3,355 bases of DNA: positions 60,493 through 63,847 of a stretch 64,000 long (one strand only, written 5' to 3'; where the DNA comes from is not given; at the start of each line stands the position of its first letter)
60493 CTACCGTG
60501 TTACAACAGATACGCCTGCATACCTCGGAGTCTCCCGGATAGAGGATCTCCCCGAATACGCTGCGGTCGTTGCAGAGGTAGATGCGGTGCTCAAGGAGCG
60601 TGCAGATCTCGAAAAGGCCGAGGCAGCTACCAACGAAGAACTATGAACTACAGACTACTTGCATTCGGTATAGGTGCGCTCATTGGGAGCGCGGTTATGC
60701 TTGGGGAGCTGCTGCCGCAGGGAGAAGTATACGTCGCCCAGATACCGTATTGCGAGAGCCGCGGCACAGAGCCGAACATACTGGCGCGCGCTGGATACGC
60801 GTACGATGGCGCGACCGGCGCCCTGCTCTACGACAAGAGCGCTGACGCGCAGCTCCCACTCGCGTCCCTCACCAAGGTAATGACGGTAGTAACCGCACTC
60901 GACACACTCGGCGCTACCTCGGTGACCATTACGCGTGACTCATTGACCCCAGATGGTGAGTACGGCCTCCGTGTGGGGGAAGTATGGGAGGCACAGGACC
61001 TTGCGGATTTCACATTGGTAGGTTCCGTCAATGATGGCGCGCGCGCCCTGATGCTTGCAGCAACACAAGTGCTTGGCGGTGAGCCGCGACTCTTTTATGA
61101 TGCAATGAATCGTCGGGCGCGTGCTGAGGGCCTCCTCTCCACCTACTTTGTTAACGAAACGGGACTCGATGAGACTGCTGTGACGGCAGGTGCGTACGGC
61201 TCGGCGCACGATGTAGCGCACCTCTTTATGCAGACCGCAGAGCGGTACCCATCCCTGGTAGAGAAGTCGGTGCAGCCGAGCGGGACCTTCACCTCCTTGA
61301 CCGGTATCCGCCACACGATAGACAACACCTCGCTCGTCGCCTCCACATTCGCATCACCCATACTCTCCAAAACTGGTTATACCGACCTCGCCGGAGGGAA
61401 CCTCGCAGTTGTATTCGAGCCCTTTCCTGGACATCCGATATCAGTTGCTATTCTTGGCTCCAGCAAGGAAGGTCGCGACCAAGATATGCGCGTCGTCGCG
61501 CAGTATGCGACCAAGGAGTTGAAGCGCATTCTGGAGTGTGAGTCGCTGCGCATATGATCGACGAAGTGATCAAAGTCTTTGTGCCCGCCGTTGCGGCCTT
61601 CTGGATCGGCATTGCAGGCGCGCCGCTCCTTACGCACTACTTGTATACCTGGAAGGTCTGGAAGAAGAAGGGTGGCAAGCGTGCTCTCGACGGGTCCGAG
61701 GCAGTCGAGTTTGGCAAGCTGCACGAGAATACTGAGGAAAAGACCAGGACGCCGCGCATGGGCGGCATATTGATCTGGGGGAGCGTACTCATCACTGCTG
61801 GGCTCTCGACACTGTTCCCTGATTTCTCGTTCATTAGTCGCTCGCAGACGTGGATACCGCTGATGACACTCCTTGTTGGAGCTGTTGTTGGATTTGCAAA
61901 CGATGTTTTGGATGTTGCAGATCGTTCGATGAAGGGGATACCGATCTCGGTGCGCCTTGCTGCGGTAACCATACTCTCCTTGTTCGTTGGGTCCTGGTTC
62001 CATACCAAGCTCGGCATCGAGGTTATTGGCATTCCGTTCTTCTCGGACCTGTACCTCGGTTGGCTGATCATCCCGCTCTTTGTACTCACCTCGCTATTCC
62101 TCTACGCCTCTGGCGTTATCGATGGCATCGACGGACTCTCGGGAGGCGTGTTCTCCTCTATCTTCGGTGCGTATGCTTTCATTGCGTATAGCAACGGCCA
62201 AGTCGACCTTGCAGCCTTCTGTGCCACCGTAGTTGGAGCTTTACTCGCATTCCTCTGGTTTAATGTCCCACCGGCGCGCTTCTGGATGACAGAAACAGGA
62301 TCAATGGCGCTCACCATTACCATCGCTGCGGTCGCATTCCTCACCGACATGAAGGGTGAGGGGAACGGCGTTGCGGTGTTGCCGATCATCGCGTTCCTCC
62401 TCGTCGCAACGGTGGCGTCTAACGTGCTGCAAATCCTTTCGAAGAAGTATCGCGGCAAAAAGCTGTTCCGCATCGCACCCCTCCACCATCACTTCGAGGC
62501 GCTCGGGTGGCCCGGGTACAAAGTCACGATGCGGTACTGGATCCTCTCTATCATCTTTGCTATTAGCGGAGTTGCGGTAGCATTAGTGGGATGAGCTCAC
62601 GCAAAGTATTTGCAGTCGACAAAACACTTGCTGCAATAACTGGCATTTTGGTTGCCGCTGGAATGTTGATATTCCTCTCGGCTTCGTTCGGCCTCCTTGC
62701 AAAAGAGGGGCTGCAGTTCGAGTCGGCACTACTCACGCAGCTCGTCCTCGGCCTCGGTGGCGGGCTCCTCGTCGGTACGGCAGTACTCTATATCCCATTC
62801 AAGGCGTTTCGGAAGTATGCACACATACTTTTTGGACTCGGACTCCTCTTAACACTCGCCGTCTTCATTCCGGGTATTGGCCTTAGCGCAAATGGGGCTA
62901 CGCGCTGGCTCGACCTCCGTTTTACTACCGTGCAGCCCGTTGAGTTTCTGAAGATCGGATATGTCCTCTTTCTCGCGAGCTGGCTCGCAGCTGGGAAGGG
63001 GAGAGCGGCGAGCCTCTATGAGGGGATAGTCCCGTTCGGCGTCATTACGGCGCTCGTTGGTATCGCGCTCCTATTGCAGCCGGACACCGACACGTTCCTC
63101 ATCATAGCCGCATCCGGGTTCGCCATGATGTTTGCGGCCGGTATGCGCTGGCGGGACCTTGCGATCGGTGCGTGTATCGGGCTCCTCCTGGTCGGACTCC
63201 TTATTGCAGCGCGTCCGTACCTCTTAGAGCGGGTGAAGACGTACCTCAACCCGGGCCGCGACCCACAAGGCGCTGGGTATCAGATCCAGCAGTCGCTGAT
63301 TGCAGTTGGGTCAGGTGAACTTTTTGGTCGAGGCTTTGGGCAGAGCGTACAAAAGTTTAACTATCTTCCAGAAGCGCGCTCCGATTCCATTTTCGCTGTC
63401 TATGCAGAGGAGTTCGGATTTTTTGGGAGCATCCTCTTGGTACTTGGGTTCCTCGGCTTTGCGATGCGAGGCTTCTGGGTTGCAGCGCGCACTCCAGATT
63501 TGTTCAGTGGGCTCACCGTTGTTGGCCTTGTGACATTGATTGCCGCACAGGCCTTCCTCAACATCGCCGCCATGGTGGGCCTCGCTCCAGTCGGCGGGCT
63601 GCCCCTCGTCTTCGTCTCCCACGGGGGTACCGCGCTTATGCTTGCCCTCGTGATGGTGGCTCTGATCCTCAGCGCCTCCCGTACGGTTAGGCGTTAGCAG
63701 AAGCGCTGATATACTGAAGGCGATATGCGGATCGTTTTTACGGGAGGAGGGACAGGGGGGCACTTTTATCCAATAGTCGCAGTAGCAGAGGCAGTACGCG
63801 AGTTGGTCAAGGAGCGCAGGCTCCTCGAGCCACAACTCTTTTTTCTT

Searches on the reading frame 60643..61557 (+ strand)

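Call 89: search_protein_families(library=pfam, proteins=[window:60643-61557:+], max_evalue=0.001)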
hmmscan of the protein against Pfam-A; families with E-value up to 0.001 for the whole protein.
window:60643-61557:+ (304 aa): 1 family
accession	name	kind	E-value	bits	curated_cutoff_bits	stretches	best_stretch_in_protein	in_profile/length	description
PF00768.25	Peptidase_S11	-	2.9e-25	89.6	27.6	1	42-254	6-219/239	D-alanyl-D-alanine carboxypeptidase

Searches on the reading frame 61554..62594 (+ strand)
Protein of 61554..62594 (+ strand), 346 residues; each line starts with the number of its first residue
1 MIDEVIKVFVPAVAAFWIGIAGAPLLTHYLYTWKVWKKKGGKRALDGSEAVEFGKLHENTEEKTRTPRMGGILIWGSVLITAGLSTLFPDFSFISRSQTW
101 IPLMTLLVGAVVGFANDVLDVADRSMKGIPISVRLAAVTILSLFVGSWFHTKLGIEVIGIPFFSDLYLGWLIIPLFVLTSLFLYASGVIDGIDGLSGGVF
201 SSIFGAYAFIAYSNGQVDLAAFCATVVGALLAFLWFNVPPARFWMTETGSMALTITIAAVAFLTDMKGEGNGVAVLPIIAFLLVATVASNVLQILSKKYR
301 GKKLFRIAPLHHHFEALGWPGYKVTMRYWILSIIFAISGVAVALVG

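Call 89: search_protein_families(library=pfam, proteins=[window:61554-62594:+], max_evalue=0.001)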
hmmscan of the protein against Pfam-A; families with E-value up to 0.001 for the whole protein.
window:61554-62594:+ (346 aa): 1 family
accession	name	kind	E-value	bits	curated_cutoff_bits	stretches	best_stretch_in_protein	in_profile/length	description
PF00953.26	Glycos_transf_4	-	1.7e-20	74.1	27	1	101-262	3-157/160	Glycosyl transferase family 4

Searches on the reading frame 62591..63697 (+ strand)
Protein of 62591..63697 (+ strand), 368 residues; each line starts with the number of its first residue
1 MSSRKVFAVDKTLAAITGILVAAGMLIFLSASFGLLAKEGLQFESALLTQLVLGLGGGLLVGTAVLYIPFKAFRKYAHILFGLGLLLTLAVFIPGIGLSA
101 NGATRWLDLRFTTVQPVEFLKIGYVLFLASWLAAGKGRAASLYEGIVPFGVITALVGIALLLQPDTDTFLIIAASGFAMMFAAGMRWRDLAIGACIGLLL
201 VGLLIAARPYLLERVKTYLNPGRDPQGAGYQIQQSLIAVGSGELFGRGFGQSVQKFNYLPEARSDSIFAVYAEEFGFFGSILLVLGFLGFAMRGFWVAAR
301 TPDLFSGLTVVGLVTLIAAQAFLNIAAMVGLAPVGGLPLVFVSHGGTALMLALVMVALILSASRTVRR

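Call 59: find_encoding_contigs(protein=window:62591-63697:+, flank=10000, max_places=3)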
Protein window:62591-63697:+ (368 aa): 2 contigs read that carry it; 2 places shown.
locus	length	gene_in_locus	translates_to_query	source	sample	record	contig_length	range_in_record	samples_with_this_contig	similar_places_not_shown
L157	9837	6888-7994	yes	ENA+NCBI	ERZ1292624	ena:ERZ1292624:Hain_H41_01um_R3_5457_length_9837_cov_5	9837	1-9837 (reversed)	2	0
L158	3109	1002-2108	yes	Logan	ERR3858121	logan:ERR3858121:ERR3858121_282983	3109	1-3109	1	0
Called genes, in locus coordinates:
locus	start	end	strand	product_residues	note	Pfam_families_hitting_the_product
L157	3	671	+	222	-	?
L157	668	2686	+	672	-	PF10459:Peptidase_S46, PF13365:Trypsin_2 (faint)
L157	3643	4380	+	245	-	PF02616:SMC_ScpA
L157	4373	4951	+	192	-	PF04079:SMC_ScpB, PF12802:MarR_2 (faint)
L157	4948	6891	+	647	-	-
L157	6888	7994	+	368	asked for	PF01098:FTSW_RODA_SPOVE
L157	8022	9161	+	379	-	PF03033:Glyco_transf_28, PF04101:Glyco_tran_28_C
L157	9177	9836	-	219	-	PF01797:Y1_Tnp (weak)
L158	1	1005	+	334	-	?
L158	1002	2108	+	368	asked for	PF01098:FTSW_RODA_SPOVE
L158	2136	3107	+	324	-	?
